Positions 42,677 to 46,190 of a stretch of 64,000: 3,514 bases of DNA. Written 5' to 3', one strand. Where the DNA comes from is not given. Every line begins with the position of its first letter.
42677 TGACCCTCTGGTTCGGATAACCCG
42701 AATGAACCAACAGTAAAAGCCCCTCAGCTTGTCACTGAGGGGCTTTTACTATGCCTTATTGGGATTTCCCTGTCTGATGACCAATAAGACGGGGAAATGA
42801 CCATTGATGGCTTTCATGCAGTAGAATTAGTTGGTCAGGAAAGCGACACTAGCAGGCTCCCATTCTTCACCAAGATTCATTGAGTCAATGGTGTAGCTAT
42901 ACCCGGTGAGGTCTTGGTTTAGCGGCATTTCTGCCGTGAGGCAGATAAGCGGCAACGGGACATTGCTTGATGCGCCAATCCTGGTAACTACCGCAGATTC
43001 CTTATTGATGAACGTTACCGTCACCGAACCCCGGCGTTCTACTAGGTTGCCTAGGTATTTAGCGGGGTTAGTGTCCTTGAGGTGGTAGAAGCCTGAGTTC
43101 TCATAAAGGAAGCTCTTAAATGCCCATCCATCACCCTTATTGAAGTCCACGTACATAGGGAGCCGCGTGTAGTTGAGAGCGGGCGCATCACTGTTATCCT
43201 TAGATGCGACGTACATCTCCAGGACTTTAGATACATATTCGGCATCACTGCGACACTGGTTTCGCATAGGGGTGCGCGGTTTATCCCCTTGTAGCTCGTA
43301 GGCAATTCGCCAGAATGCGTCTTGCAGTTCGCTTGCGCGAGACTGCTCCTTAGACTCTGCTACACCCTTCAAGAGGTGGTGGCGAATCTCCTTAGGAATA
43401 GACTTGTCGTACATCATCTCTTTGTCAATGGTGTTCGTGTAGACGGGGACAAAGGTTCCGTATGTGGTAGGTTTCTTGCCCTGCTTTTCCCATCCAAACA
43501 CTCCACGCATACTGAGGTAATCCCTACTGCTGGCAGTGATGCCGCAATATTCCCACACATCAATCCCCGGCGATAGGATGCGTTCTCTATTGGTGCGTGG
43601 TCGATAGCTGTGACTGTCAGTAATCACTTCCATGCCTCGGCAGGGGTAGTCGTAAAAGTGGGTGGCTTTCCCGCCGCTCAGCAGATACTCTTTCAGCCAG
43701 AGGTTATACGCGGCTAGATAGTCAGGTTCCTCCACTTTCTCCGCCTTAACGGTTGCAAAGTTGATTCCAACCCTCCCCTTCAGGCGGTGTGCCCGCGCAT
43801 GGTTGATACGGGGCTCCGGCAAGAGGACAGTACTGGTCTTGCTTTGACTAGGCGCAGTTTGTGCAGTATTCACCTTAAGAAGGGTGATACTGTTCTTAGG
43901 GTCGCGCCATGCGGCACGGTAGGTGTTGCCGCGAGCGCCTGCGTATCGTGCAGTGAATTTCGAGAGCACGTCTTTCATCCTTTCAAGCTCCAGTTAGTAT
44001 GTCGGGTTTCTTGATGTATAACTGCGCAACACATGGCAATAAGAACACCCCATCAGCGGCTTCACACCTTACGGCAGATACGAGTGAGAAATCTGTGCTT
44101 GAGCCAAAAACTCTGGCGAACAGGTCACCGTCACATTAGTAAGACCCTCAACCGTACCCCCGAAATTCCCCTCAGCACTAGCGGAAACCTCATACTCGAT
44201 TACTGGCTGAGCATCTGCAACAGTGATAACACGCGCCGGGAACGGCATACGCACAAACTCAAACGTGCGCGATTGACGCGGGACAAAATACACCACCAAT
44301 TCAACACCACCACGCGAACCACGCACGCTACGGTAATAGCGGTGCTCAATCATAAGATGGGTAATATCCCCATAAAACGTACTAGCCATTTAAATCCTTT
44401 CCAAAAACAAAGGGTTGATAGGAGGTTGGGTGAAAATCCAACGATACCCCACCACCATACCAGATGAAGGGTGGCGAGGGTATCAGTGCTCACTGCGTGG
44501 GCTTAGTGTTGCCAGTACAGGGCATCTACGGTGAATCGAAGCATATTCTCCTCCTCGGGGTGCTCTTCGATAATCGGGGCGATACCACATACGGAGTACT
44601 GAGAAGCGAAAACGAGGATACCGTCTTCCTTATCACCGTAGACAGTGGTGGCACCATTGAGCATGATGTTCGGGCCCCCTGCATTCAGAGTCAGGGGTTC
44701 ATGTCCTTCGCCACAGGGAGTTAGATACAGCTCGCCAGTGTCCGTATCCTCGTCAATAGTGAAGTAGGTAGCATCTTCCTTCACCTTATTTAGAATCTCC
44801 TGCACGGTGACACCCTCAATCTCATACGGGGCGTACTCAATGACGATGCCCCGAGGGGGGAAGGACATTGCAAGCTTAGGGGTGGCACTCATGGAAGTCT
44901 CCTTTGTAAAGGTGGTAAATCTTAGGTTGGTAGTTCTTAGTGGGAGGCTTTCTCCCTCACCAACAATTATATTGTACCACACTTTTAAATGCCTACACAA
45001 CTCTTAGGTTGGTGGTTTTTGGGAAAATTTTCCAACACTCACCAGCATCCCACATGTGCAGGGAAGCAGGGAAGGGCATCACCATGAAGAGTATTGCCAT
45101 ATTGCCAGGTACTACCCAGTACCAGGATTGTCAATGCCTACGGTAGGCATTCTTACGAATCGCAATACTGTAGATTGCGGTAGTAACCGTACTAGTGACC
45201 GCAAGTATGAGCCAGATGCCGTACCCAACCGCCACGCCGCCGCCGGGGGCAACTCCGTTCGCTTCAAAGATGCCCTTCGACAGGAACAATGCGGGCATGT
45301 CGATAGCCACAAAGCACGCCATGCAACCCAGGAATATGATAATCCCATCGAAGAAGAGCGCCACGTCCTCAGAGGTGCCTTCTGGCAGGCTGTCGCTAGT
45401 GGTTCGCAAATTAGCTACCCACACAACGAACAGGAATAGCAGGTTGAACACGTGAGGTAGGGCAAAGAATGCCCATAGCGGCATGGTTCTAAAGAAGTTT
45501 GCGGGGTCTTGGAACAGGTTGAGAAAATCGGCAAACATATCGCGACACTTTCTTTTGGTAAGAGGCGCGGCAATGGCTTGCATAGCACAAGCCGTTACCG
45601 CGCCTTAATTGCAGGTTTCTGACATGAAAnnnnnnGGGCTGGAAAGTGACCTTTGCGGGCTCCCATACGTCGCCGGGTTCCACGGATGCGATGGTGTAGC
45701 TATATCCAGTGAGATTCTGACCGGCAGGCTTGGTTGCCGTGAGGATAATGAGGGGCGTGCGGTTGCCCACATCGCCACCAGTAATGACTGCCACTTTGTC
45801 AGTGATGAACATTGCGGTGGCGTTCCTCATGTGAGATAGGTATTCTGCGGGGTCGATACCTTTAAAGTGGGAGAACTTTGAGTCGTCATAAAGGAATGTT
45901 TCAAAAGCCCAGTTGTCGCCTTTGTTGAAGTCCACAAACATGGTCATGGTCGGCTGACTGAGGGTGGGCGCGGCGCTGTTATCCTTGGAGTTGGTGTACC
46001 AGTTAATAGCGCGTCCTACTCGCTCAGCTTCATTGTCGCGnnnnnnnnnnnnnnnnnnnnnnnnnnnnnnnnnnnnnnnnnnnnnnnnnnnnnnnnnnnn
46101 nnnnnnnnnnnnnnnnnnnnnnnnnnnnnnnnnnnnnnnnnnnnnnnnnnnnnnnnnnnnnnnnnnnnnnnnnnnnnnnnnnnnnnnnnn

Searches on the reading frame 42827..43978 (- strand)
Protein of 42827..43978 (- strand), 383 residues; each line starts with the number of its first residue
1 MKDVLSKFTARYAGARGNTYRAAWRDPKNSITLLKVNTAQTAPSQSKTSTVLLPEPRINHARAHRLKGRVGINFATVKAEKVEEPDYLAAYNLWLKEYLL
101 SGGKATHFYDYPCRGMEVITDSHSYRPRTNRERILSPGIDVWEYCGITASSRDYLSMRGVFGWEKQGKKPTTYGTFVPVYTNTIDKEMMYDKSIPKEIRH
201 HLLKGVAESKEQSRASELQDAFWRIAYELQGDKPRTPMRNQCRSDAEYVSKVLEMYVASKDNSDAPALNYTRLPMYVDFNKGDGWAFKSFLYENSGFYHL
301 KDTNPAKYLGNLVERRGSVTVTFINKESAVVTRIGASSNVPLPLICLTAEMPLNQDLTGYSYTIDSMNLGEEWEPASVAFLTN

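Call 5: search_protein_families(library=pfam, proteins=[window:42827-43978:-], max_evalue=1)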
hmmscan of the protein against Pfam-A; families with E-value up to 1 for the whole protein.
window:42827-43978:- (383 aa): 0 families

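Call 6: search_protein_families(library=phrogs, proteins=[window:42827-43978:-], max_evalue=0.01)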
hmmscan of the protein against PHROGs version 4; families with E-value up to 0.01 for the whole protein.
window:42827-43978:- (383 aa): 0 families

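Call 8: search_dna_similar(query=window:42827-43978:-, collection=phages, mode=protein)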
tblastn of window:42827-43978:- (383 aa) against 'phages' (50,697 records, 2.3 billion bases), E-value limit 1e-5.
No match.

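Call 30: search_protein_families(library=padloc, proteins=[window:42827-43978:-], max_evalue=1)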
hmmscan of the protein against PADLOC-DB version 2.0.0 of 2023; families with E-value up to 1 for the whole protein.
window:42827-43978:- (383 aa): 0 families

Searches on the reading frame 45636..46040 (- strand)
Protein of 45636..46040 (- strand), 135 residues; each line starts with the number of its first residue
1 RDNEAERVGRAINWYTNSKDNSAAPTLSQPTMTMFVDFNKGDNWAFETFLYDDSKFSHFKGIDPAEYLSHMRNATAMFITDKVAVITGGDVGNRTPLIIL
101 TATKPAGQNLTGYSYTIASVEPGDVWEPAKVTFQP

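Call 83: search_solved_structures(query=A6, max_evalue=10, show_alignments=0)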
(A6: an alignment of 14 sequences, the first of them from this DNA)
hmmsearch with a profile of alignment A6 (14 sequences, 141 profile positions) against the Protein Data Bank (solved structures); distinct sequences matched with E-value up to 10: 6.
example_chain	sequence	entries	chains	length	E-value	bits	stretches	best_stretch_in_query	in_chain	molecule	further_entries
3t4x_A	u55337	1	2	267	0.12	15.6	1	66-132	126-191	Oxidoreductase, short chain dehydrogenase/reductase family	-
6ur7_A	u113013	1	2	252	0.13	15.5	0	6-26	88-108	Sel1 repeat family protein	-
3esk_A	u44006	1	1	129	0.5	13.6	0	5-52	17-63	Stress-induced-phosphoprotein 1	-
2nc9_A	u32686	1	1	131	0.52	13.6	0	5-52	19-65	Stress-induced-phosphoprotein 1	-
1elr_A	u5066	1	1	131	0.53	13.5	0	5-52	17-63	TPR2A-DOMAIN OF HOP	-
3fwv_A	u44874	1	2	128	1.8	11.9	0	5-27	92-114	Hsc70/Hsp90-organizing protein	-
